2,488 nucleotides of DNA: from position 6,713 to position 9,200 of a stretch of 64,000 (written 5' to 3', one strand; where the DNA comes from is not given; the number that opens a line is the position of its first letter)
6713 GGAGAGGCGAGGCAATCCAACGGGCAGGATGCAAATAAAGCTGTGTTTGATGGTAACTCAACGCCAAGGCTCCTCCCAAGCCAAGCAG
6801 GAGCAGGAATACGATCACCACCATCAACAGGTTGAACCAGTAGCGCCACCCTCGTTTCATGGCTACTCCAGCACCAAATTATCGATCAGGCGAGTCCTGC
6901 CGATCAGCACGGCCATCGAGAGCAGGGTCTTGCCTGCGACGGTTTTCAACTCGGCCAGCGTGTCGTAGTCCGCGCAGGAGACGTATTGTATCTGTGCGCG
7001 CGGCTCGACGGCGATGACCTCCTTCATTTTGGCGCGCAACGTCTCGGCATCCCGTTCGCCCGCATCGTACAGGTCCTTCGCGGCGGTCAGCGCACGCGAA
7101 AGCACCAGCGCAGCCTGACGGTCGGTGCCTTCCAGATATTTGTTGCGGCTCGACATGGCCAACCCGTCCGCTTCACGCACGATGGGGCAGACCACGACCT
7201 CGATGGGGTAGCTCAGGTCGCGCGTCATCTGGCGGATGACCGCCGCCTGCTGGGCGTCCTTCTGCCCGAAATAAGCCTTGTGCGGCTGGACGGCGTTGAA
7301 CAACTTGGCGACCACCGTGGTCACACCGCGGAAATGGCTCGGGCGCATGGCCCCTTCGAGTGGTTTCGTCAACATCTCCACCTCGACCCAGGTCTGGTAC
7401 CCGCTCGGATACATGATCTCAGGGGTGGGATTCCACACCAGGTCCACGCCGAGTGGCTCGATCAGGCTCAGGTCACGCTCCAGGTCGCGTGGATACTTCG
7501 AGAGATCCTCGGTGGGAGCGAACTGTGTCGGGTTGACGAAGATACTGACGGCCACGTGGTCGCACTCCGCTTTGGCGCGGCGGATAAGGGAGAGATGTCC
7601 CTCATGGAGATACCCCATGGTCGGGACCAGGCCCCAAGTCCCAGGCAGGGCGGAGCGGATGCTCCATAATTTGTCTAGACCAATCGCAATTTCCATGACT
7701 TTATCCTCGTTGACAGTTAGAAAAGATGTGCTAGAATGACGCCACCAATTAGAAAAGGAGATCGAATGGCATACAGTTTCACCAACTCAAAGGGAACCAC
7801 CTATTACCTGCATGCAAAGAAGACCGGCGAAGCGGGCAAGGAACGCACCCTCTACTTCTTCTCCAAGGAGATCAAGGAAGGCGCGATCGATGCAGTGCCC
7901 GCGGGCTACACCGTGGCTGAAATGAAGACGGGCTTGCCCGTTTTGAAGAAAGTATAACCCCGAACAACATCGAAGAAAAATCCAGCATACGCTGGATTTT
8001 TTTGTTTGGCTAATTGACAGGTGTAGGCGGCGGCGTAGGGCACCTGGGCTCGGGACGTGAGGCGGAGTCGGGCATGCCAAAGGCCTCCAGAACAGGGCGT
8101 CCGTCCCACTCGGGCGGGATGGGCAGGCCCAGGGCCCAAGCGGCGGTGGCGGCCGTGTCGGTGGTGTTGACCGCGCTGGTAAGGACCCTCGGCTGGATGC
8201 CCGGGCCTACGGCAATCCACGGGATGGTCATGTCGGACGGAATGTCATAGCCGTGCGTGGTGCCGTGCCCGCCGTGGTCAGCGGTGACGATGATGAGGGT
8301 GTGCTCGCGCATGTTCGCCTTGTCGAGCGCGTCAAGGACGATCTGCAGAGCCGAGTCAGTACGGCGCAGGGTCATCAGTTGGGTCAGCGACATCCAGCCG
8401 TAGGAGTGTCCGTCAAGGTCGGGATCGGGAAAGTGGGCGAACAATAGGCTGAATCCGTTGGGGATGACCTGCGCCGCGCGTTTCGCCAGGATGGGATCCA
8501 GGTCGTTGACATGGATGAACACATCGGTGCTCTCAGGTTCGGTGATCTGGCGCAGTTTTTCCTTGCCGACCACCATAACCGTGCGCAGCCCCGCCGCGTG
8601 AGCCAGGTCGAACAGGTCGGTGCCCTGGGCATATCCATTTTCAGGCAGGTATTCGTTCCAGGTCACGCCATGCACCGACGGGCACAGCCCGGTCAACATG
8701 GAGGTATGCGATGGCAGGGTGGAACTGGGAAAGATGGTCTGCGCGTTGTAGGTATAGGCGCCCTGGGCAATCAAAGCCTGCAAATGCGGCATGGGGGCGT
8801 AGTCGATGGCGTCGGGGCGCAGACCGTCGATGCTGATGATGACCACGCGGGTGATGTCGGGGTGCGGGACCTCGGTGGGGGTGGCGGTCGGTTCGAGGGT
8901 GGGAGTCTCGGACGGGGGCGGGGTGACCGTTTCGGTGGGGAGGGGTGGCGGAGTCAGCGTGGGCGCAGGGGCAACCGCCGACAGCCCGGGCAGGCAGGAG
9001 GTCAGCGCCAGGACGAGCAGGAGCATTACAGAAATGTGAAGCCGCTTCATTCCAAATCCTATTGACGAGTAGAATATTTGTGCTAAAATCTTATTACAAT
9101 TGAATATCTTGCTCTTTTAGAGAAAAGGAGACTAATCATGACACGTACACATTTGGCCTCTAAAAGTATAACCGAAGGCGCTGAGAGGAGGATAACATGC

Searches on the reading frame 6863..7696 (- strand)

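Call 52: search_protein_families(library=pfam, proteins=[window:6863-7696:-], max_evalue=0.0001)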
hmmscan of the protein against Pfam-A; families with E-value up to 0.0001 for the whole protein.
window:6863-7696:- (277 aa): 1 family
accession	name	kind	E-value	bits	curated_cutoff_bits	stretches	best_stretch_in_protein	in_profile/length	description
PF02569.21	Pantoate_ligase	-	3.8e-104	348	20.7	1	20-274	22-267/268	Pantoate-beta-alanine ligase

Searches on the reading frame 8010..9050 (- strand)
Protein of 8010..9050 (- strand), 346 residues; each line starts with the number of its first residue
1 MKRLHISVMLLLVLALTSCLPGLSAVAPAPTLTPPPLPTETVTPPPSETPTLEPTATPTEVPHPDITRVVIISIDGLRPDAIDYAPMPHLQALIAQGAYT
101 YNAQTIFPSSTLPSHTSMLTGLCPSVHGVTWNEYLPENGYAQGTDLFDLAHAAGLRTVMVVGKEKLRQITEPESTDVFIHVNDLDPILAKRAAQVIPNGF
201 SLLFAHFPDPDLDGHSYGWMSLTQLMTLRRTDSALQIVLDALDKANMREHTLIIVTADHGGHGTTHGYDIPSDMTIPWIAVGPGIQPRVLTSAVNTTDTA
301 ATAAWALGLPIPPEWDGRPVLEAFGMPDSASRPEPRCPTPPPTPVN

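Call 33: search_protein_families(library=pfam, proteins=[window:8010-9050:-], max_evalue=0.00001)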
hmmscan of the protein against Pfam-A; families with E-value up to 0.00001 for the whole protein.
window:8010-9050:- (346 aa): 3 families
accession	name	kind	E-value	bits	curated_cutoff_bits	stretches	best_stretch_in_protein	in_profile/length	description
PF01663.27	Phosphodiest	-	1.5e-32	114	23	1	69-262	1-222/342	Type I phosphodiesterase / nucleotide pyrophosphatase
PF00884.28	Sulfatase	-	3.3e-11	43.5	25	1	225-304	207-296/301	Sulfatase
PF01676.23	Metalloenzyme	-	2e-06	27.9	24.3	1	187-287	133-227/252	Metalloenzyme superfamily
